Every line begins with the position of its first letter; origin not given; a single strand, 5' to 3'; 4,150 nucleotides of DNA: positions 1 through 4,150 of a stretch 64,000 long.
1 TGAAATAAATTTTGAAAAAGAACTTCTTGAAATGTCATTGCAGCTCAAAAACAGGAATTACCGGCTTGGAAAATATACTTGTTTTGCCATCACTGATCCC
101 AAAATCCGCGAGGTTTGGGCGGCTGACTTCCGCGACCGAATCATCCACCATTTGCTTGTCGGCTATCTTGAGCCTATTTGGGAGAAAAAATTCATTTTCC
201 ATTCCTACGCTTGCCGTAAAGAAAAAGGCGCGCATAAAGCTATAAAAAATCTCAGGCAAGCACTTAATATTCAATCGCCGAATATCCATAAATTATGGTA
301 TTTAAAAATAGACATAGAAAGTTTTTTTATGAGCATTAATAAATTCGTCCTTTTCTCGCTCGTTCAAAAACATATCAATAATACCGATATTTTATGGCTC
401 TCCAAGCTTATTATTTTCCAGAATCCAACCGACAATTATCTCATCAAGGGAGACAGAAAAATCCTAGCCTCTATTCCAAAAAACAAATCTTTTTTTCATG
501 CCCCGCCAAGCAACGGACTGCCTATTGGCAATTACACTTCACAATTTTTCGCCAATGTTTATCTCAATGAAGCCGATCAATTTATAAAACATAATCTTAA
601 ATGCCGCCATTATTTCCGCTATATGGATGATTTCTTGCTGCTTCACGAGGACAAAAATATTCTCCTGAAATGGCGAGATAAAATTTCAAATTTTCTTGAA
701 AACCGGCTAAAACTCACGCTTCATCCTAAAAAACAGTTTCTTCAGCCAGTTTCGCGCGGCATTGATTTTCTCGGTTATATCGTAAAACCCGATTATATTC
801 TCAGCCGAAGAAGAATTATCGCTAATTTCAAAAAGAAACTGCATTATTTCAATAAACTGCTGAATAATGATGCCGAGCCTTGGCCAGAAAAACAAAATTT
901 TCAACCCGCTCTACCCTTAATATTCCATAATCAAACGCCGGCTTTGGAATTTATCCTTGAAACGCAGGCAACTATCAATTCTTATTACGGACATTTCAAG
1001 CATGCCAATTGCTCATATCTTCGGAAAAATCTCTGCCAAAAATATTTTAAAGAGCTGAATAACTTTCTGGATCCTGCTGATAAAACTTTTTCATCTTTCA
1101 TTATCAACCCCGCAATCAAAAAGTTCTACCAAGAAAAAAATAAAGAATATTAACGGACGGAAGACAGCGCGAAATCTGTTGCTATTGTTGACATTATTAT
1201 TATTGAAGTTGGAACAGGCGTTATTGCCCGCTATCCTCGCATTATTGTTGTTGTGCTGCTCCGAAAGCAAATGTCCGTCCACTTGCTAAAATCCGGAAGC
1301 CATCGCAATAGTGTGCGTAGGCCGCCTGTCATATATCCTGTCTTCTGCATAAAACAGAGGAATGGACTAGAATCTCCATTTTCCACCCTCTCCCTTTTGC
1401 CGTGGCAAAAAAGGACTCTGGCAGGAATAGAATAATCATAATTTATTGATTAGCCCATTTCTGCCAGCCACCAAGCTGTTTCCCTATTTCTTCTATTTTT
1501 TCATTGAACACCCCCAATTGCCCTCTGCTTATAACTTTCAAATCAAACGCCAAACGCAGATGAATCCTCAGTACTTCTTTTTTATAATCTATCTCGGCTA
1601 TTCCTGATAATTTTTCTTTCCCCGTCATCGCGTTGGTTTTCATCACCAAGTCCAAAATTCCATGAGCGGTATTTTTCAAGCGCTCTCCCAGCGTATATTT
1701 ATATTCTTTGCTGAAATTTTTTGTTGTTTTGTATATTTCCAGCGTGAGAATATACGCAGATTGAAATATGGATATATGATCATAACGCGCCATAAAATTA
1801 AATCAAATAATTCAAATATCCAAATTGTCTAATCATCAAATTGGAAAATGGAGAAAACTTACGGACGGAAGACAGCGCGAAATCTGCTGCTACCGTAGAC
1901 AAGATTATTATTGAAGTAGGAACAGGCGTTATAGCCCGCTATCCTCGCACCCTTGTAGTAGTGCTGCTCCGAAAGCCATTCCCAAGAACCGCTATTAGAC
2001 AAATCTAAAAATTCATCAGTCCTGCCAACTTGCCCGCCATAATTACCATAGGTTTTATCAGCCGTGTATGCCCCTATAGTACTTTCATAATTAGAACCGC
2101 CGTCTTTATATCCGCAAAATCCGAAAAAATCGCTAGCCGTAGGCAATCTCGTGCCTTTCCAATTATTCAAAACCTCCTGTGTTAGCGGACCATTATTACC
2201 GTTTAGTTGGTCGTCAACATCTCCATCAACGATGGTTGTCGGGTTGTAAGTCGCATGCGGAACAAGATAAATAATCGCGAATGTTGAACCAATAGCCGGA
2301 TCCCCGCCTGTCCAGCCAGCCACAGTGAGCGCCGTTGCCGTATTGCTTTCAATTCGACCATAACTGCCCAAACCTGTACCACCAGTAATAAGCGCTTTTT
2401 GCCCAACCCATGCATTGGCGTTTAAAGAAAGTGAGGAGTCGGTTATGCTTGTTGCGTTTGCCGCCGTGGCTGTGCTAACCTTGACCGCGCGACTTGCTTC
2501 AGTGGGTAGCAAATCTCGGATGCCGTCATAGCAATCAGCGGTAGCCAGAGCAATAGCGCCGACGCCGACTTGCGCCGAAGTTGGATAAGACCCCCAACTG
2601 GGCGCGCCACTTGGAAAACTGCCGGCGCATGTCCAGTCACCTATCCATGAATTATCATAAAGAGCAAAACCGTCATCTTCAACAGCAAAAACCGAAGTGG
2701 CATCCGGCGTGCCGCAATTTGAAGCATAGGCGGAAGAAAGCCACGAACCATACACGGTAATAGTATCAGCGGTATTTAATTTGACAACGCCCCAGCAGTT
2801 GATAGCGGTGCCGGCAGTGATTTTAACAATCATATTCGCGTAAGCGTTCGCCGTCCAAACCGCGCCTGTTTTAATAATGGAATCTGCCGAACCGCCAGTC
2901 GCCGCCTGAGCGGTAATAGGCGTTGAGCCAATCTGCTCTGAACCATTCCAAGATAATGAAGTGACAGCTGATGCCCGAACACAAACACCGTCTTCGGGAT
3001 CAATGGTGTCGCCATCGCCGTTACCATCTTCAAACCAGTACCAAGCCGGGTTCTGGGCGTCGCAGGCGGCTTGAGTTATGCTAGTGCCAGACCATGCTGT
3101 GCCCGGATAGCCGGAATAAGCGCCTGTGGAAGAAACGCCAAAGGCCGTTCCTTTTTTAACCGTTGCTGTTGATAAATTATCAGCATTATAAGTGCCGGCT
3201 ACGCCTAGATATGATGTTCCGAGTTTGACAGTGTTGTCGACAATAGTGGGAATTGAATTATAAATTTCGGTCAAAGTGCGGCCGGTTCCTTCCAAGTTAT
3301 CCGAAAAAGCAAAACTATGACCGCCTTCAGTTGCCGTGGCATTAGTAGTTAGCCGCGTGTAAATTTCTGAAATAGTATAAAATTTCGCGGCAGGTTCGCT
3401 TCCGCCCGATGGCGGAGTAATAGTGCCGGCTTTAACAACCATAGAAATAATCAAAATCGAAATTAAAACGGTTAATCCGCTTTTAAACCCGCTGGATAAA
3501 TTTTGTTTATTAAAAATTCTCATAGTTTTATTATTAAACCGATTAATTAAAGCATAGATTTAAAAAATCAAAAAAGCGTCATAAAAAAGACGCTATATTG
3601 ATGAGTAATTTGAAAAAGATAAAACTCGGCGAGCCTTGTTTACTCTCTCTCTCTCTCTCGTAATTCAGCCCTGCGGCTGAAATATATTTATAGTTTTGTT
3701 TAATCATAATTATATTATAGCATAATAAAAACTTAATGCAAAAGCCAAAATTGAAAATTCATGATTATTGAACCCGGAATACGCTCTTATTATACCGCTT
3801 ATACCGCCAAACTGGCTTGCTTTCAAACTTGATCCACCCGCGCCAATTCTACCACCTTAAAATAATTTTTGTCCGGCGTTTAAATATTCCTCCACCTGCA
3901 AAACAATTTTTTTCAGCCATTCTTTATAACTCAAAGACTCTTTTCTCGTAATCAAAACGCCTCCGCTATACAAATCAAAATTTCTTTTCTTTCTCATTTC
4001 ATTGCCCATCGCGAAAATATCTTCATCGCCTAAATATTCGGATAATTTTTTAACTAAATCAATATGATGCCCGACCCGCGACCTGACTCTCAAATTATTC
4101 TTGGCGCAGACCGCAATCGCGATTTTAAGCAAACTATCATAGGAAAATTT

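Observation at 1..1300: Inverted DGR architecture: RT gene is on the opposite strand, and the TR starts at the nucleotide after the RT stop codon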

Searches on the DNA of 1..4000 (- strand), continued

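Call 59: search_with_rna_model(model_id=R1, sources=[L081, L082, L083, L084, L085, L086, L087, L088, L089, L090, L091, L092, L093, L094, L095, L096, L097, L098, L099, L100, L101, L102, L103, L104, L105, L106, L107, L108, L109, L110, L111, L112, L113, L114, L115, L116, L117, L118, L119, L120, L121, L122, L123, L124, L125, L126, L127, L128, L129, L130, L131, L132, L133, L134, L135, L136, L137, L138, L139, L140, L141, L142, L143, L144, L145, L146, L147, L148, L149, L150, L151, L152, L153, L154, L155, L156, L157, L158, L159, L160, L161, L162, L163, L164, L165, L166, L167], max_evalue=1)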
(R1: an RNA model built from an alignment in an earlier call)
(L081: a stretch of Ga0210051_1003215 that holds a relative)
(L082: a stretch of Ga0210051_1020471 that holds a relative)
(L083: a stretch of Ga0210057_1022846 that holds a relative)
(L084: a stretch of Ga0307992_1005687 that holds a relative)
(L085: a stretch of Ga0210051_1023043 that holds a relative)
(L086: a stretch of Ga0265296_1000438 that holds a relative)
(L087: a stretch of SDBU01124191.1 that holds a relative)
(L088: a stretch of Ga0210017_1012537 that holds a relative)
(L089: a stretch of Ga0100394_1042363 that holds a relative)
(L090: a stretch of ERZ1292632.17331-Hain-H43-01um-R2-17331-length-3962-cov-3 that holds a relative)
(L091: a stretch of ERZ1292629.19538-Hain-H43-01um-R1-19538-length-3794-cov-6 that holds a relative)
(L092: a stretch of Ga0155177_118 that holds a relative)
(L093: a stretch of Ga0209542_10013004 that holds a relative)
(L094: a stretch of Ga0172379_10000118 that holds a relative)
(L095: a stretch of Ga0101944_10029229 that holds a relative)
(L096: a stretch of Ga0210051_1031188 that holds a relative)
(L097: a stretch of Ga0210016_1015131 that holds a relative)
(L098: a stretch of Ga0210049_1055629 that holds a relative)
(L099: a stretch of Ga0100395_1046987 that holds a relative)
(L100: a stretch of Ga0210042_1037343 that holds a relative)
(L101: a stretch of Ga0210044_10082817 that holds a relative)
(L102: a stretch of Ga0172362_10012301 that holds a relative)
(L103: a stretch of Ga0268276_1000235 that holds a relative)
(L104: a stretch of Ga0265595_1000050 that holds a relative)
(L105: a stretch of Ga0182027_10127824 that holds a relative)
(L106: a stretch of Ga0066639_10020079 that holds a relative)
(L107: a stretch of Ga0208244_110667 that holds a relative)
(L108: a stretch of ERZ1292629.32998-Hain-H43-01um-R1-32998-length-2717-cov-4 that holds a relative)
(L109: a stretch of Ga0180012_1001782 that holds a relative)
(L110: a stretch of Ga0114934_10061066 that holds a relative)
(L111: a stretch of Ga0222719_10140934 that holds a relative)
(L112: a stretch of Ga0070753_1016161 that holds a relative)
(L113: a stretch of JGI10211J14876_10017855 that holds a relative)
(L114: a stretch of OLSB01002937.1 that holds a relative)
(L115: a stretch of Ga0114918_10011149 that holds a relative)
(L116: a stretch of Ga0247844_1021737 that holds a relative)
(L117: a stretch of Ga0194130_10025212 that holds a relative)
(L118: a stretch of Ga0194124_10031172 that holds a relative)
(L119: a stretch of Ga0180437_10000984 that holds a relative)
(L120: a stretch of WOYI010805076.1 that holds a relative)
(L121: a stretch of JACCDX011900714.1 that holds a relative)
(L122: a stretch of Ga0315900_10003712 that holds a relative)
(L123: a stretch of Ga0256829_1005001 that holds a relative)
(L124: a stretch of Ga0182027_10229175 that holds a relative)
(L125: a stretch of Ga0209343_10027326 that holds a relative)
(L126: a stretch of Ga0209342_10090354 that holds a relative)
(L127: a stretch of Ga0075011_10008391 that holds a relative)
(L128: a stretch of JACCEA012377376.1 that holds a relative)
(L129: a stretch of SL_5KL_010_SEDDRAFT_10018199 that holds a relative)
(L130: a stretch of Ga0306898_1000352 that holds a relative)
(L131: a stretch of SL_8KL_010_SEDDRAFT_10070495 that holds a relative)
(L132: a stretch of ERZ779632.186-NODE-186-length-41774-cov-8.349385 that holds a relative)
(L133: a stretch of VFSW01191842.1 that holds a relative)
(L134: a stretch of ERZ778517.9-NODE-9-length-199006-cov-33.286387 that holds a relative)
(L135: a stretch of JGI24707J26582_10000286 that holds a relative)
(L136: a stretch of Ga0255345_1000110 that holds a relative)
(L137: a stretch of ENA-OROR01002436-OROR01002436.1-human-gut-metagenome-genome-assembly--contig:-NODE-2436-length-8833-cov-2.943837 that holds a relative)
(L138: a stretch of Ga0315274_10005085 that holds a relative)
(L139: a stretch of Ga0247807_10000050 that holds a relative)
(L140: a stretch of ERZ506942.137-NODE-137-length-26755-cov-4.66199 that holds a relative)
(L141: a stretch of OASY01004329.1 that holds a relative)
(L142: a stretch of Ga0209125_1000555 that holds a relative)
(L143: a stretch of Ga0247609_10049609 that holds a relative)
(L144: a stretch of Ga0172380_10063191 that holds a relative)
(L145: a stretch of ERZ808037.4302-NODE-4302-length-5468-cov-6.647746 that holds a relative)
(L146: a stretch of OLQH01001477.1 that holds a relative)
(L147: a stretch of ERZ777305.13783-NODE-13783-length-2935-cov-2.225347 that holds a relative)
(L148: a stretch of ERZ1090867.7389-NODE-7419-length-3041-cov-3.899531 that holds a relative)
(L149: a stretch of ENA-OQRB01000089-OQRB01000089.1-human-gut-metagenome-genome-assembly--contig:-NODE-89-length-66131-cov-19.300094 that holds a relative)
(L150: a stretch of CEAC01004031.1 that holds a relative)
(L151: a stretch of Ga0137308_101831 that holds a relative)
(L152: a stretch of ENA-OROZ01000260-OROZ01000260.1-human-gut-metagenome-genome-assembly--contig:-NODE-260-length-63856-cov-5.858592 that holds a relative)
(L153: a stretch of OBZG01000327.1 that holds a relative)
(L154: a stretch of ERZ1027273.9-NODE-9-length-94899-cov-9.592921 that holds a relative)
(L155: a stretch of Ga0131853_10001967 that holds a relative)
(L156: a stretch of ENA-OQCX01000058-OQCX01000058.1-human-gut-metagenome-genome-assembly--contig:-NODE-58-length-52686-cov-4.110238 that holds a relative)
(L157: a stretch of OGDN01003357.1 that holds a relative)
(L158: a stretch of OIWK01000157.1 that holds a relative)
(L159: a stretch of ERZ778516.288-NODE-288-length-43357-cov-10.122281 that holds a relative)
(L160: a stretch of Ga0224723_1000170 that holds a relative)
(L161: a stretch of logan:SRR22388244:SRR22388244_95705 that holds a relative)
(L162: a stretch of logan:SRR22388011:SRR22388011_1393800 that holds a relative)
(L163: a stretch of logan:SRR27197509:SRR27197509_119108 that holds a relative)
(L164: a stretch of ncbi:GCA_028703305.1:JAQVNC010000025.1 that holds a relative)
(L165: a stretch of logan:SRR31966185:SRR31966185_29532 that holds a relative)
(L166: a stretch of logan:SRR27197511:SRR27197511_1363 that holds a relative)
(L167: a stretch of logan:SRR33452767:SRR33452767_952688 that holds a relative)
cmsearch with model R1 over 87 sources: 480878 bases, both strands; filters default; matches with E-value up to 1: 32.
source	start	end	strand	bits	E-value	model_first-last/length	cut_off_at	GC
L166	2460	2623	-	181.8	8e-48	1-165/165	no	0.45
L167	4439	4603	-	175.9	3.4e-46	1-165/165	no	0.44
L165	3385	3548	-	175.4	4.6e-46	1-165/165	no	0.45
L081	2023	2186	-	172.2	3.6e-45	1-165/165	no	0.4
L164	3911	4074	-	140.7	1.9e-36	1-165/165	no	0.49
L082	4104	4270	-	122.5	1.9e-31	1-165/165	no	0.44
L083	4104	4270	-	122.5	1.9e-31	1-165/165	no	0.44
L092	5037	5205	-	92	5.3e-23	1-165/165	no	0.5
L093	5266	5434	-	92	5.3e-23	1-165/165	no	0.5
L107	1122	1290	-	87.9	7.2e-22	1-165/165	no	0.49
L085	3898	4065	-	87.8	7.9e-22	1-165/165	no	0.41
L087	1561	1736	-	80.5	7.9e-20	1-165/165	no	0.37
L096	2177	2337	-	79.6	1.4e-19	1-165/165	no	0.54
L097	4732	4892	-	79.6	1.4e-19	1-165/165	no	0.54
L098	1662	1822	-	79.6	1.4e-19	1-165/165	no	0.54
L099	1593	1753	-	79.6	1.4e-19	1-165/165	no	0.54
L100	1578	1738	-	79.6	1.4e-19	1-165/165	no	0.54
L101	1708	1868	-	79.6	1.4e-19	1-165/165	no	0.54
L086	5314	5589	-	76.2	1.3e-18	1-165/165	no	0.4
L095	2426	2593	-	75.1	2.5e-18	1-165/165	no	0.53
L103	5215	5399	-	52.4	4.7e-12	1-165/165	no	0.48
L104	5215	5399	-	52.4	4.7e-12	1-165/165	no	0.48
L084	3723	3917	-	52.1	5.6e-12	1-165/165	no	0.37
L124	631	838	-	43.7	1.2e-09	1-165/165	no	0.58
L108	1714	1900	-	43.3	1.6e-09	1-165/165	no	0.48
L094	5171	5354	-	43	1.9e-09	1-165/165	no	0.57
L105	1505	1697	-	42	3.7e-09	1-165/165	no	0.39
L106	4505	4677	-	24.6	0.00023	1-165/165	no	0.35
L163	2880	2985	-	15.9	0.059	106-165/165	5'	0.5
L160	6997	7035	+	12.6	0.47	90-128/165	no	0.33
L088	3849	3920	-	12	0.7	69-143/165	no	0.43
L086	314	389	-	11.9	0.76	64-150/165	no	0.41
